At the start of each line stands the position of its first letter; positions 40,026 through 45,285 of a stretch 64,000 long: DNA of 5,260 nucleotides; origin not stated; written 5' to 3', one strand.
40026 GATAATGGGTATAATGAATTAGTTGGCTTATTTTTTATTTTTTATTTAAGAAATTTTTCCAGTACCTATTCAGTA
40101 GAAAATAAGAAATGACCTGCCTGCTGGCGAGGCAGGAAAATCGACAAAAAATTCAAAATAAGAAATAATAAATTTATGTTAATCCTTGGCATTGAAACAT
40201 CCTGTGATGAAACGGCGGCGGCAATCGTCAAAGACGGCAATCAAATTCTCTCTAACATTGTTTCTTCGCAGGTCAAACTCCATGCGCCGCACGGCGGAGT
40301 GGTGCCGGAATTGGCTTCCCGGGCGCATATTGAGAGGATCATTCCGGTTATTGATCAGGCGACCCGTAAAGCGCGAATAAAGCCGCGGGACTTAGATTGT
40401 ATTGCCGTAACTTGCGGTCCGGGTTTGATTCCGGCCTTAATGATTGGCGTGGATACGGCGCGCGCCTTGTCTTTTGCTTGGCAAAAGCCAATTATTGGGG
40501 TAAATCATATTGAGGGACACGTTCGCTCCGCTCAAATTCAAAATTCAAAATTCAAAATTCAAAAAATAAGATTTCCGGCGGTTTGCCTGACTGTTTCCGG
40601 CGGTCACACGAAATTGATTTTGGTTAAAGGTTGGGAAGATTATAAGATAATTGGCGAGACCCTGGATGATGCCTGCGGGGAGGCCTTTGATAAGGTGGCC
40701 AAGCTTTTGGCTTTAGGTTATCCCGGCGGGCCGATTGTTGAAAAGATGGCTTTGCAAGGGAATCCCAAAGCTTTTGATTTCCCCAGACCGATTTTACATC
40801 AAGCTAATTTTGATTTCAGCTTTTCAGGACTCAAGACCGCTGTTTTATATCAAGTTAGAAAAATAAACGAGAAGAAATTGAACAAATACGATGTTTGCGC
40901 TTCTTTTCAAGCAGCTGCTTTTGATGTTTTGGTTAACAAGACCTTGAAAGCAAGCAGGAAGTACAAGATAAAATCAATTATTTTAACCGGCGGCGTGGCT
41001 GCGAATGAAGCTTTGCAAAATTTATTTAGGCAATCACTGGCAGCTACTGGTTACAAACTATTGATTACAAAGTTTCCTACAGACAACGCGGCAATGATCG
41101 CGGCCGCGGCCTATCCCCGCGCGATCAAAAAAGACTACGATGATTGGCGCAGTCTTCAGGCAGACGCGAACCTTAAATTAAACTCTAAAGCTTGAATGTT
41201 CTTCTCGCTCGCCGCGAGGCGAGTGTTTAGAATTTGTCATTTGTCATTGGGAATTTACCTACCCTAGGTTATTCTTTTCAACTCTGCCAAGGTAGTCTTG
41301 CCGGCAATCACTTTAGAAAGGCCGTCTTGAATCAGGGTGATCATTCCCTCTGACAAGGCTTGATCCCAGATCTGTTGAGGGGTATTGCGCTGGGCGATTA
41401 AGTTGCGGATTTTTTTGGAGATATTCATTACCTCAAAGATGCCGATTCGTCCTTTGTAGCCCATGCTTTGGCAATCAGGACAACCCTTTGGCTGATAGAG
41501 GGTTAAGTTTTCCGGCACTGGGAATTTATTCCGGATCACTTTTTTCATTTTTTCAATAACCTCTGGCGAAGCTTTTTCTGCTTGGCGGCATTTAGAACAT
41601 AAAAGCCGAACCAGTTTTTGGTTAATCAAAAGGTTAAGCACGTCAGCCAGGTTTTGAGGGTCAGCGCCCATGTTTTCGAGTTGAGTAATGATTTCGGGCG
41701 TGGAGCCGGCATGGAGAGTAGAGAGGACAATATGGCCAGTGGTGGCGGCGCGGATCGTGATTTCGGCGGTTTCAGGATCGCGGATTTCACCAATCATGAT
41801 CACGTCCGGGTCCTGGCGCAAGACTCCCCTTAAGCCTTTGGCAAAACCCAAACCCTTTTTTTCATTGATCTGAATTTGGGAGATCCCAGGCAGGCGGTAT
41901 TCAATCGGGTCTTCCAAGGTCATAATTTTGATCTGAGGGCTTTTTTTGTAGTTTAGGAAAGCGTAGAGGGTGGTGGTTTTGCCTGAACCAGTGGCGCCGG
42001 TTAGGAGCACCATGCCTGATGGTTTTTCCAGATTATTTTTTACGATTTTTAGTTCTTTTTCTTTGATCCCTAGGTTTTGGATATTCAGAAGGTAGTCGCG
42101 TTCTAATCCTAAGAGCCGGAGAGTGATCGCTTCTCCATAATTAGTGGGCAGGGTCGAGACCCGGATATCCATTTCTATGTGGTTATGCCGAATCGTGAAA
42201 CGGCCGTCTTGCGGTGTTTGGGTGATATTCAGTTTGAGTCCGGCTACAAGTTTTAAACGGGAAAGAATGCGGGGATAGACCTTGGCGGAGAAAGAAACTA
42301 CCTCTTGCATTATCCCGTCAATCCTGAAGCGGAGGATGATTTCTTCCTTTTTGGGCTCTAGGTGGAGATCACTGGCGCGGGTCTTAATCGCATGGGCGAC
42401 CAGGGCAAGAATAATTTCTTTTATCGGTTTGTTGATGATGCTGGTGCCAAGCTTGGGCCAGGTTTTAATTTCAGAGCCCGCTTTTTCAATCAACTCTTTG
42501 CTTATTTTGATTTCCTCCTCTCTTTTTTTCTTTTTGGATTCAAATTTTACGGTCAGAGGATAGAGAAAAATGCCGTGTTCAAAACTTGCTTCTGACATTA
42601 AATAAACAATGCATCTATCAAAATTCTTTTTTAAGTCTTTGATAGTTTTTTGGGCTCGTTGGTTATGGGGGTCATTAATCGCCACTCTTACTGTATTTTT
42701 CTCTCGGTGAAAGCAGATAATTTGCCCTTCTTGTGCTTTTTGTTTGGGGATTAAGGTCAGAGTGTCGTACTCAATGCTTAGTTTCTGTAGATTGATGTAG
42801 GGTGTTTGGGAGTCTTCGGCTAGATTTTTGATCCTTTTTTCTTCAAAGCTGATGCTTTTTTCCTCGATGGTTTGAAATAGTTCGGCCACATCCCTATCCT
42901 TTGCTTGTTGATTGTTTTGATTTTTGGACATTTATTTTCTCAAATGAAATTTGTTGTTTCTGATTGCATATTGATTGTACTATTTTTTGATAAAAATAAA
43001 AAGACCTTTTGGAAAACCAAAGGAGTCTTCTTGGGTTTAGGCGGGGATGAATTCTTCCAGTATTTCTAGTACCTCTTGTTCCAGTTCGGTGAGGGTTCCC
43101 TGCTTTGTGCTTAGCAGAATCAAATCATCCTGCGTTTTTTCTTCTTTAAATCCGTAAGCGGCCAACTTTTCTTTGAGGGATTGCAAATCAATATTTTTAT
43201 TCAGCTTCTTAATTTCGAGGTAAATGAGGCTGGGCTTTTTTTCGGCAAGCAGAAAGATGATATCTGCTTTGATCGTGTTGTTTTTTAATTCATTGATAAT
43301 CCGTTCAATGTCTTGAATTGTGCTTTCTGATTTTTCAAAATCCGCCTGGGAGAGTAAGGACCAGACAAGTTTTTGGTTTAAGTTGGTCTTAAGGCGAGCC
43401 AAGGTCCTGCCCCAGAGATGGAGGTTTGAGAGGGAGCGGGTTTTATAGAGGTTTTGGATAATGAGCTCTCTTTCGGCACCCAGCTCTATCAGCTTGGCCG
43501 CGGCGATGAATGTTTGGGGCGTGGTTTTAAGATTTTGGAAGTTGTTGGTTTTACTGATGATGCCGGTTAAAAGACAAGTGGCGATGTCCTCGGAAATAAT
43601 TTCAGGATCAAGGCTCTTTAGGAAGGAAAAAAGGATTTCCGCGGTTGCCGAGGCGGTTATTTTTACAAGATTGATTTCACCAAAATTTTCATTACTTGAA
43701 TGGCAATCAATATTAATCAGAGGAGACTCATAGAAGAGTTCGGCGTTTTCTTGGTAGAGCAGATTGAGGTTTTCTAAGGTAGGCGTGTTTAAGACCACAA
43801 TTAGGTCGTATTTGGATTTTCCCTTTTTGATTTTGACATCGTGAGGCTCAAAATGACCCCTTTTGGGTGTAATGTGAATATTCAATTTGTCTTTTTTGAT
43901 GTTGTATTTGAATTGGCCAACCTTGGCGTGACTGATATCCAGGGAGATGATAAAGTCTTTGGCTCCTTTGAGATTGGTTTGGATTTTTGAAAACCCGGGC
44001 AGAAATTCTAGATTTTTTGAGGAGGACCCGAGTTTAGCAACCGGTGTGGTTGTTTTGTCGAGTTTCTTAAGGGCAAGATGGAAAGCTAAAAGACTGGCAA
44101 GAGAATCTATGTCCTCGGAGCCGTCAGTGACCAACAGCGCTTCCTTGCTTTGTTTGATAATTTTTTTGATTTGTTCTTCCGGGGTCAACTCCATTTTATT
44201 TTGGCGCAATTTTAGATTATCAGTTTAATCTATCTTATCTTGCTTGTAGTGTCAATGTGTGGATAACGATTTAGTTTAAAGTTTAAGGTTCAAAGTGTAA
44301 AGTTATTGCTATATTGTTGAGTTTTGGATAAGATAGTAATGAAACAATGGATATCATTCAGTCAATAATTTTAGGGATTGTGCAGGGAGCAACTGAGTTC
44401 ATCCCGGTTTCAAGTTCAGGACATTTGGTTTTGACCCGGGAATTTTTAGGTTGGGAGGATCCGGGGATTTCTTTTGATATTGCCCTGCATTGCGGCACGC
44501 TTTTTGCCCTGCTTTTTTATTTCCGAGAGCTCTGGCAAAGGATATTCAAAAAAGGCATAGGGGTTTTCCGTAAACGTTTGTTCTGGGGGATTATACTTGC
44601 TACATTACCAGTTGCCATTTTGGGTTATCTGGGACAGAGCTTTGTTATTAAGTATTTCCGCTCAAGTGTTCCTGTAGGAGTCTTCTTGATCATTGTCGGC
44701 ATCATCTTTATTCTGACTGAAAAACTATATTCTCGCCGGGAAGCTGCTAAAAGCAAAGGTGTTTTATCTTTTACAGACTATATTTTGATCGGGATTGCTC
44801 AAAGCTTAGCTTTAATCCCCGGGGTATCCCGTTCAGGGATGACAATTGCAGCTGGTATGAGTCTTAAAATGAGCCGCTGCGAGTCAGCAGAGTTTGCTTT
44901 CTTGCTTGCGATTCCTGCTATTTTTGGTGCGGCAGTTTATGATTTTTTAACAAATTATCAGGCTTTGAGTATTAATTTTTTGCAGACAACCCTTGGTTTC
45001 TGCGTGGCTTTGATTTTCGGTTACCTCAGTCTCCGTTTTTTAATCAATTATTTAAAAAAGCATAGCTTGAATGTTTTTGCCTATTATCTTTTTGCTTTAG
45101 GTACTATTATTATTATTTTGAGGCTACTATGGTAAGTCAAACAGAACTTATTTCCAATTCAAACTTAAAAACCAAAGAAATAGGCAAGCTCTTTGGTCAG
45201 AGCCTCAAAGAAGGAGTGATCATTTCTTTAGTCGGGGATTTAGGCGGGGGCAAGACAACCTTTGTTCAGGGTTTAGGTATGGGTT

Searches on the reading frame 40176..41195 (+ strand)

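Call 52: search_protein_families(library=pfam, proteins=[window:40176-41195:+], max_evalue=0.00001)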
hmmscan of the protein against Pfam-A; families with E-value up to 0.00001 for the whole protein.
window:40176-41195:+ (339 aa): 3 families
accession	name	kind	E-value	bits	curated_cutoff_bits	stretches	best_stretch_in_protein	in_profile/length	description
PF00814.31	TsaD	-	3.3e-96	322.5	24.8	1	23-309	1-263/264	tRNA N6-adenosine threonylcarbamoyltransferase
PF22521.2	HypF_C_2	-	8.2e-08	32.8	27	1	223-301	152-231/241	Carbamoyltransferase, Kae1-like Domain, second subdomain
PF02543.21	Carbam_trans_N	-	5e-06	26.6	24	0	173-311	208-345/346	Carbamoyltransferase N-terminus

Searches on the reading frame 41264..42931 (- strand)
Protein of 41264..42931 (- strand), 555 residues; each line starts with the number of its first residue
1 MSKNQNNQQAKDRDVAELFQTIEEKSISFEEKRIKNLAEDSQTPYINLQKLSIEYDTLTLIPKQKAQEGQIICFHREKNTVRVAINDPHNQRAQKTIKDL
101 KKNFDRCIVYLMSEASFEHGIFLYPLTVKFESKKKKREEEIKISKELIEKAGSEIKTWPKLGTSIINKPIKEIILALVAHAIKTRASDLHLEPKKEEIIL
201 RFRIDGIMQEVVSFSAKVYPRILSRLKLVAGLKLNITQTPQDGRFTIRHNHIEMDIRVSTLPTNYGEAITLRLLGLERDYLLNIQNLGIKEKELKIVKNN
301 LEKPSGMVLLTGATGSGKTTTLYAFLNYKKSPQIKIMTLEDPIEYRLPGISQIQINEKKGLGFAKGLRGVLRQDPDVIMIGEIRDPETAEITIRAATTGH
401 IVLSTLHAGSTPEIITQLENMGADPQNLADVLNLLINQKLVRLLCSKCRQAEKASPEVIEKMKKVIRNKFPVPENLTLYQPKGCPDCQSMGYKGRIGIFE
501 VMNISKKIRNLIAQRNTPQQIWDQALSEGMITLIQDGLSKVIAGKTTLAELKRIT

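Call 52: search_protein_families(library=pfam, proteins=[window:41264-42931:-], max_evalue=0.00001)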
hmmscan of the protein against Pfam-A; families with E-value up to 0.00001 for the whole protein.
window:41264-42931:- (555 aa): 2 families
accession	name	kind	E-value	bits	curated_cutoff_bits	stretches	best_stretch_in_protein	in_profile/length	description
PF00437.27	T2SSE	-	1.4e-119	399.5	24.9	1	168-553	6-370/370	Type II/IV secretion system protein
PF05157.20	MshEN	-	1.5e-06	28.5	23.1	1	42-103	2-65/90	MshEN domain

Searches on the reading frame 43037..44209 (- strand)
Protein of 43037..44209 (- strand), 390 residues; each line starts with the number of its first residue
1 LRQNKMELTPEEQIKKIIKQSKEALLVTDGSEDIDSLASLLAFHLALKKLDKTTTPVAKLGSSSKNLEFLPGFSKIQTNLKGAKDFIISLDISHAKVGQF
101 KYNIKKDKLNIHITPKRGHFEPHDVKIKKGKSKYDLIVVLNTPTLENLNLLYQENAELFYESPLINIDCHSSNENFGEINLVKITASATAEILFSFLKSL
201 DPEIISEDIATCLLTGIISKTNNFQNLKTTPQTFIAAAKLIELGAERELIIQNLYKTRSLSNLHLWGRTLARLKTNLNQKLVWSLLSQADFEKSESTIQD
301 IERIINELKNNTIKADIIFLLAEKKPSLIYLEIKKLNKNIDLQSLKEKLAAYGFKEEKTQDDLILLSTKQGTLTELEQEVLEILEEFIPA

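Call 53: search_protein_families(library=pfam, proteins=[window:43037-44209:-], max_evalue=0.00001)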
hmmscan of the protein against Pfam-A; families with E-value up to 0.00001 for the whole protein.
window:43037-44209:- (390 aa): 1 family
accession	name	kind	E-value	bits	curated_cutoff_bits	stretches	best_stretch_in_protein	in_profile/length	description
PF01368.27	DHH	-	3.5e-08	34.2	28.1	1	26-217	4-125/125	DHH family, N-terminal domain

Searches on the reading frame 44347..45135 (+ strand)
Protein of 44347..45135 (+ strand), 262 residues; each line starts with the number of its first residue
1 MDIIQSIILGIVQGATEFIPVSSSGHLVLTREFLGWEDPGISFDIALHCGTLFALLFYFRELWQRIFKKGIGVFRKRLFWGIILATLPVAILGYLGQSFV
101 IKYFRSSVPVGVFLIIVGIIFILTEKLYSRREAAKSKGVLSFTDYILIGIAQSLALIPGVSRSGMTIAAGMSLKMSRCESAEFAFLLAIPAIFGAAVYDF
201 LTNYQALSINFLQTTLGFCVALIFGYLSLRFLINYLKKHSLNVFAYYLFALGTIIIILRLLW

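Call 53: search_protein_families(library=pfam, proteins=[window:44347-45135:+], max_evalue=0.00001)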
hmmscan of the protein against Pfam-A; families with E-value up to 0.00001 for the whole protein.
window:44347-45135:+ (262 aa): 1 family
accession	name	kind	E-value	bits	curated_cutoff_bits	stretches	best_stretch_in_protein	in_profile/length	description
PF02673.24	BacA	-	2.7e-75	253.8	33.4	1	7-254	2-257/257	Bacitracin resistance protein BacA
